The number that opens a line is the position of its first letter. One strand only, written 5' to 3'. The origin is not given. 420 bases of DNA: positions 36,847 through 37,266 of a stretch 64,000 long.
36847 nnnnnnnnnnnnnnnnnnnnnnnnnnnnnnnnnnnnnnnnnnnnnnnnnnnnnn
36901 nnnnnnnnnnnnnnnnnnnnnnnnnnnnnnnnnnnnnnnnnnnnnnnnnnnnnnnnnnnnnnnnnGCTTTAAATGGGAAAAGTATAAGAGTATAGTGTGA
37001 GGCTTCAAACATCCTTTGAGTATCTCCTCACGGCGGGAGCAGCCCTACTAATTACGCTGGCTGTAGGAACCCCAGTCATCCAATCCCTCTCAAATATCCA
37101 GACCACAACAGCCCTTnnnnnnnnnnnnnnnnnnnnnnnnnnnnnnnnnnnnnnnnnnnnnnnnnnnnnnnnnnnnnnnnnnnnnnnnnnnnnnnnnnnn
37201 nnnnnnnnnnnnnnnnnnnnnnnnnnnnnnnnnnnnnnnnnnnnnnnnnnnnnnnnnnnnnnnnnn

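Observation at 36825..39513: Tiny Flp pilin followed by an 838-aa pilin-headed, Cys-rich, low-complexity-linker protein (candidate pilus tip adhesin)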

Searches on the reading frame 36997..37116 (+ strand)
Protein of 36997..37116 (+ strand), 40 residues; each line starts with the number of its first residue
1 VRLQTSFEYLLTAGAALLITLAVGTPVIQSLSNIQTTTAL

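Call 24: search_protein_families(library=pfam, proteins=[window:36997-37116:+], max_evalue=1)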
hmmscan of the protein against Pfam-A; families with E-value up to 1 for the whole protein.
seq(40 aa): 0 families
